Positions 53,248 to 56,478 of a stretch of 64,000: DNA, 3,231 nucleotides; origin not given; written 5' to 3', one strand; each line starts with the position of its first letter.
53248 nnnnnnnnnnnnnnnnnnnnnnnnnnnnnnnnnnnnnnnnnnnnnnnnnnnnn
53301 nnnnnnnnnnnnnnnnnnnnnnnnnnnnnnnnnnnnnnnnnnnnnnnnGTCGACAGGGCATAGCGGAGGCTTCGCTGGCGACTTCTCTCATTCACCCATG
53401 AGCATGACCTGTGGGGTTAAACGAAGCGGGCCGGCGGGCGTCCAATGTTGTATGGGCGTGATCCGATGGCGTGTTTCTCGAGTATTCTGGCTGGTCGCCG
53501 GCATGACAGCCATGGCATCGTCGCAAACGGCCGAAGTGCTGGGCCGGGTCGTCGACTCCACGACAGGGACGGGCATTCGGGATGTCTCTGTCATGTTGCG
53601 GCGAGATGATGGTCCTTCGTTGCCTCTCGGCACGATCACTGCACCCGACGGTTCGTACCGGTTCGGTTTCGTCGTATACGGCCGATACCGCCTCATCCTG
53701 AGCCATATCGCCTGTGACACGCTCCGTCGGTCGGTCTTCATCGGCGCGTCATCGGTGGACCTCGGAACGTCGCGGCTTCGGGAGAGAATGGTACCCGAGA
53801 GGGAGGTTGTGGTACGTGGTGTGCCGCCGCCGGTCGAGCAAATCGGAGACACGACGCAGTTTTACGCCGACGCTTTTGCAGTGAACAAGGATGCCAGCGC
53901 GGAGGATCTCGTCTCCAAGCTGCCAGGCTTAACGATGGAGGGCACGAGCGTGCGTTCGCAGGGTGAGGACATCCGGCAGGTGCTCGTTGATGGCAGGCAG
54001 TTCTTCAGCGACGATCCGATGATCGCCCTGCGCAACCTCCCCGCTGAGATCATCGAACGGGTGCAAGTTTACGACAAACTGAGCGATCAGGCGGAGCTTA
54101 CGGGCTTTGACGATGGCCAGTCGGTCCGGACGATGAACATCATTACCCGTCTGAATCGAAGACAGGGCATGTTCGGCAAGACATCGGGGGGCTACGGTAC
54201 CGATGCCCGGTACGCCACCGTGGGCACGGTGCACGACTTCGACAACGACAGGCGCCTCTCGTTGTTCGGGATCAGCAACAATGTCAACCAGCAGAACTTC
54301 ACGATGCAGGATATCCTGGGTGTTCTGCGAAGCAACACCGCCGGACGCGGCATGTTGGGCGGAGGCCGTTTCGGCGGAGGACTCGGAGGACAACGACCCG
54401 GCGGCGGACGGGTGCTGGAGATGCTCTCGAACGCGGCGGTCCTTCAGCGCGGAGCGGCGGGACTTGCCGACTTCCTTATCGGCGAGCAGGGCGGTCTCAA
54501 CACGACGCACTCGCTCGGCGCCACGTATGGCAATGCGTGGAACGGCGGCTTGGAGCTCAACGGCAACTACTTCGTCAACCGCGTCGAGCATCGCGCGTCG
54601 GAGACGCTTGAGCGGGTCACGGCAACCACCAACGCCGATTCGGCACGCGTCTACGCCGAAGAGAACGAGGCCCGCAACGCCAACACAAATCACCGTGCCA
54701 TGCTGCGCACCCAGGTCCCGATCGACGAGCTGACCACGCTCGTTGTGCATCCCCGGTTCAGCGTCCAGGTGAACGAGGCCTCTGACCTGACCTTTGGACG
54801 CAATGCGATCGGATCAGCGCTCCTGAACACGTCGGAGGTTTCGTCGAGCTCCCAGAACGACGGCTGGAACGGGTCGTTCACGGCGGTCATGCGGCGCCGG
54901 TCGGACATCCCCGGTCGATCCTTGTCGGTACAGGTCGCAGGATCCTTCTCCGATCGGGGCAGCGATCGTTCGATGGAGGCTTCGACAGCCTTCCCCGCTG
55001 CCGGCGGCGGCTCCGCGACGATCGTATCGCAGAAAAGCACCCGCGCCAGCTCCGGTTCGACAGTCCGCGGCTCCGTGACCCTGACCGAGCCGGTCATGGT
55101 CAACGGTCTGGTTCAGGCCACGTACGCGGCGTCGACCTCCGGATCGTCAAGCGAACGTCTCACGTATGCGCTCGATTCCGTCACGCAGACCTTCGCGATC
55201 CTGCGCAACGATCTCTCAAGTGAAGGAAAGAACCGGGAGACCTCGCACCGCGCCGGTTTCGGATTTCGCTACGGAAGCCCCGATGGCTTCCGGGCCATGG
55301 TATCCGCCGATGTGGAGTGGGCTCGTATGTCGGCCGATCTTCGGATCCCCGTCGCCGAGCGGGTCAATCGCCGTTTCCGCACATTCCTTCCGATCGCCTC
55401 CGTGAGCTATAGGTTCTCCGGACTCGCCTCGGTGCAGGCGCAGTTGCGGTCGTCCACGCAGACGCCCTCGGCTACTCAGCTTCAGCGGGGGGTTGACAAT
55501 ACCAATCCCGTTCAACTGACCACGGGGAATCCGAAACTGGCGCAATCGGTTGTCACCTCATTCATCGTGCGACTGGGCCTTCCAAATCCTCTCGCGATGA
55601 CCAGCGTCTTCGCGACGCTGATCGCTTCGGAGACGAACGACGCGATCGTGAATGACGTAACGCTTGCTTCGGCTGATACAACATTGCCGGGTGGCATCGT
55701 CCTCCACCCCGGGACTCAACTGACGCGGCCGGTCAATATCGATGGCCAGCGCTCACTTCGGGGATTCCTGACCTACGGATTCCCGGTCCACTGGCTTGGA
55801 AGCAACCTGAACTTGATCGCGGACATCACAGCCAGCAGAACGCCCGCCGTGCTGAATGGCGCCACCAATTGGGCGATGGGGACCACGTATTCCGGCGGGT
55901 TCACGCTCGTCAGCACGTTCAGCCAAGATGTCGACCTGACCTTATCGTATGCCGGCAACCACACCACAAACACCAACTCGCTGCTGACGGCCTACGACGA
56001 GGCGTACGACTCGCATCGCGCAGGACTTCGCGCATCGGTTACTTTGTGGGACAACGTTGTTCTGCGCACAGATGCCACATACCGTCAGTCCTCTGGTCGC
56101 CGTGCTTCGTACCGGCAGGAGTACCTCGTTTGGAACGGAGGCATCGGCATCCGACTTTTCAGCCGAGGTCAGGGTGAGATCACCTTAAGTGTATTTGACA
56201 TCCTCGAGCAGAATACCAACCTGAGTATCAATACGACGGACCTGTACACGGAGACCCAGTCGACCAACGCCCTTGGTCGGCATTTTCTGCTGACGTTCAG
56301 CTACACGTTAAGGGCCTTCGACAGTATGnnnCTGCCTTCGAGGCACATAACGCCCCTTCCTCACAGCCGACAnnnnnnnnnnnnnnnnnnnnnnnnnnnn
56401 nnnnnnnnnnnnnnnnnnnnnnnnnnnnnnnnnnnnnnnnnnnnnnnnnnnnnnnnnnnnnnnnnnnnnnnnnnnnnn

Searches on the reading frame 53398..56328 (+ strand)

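Call 11: search_protein_families(library=pfam, proteins=[window:53398-56328:+], max_evalue=0.01)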
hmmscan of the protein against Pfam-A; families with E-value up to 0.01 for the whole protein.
window:53398-56328:+ (977 aa): 4 families
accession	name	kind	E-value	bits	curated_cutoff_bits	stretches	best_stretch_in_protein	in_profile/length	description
PF14905.12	OMP_b-brl_3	-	4.3e-20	72.6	27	2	505-856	6-337/408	Outer membrane protein beta-barrel family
PF13620.12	CarboxypepD_reg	-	7e-09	36.4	32.3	1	47-116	2-70/82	Carboxypeptidase regulatory-like domain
PF13715.12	CarbopepD_reg_2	-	1.6e-05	25.3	32.2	1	49-139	3-88/88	CarboxypepD_reg-like domain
PF17210.9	SdrD_B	-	0.0037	17.9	29.7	0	56-101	20-64/112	SdrD B-like domain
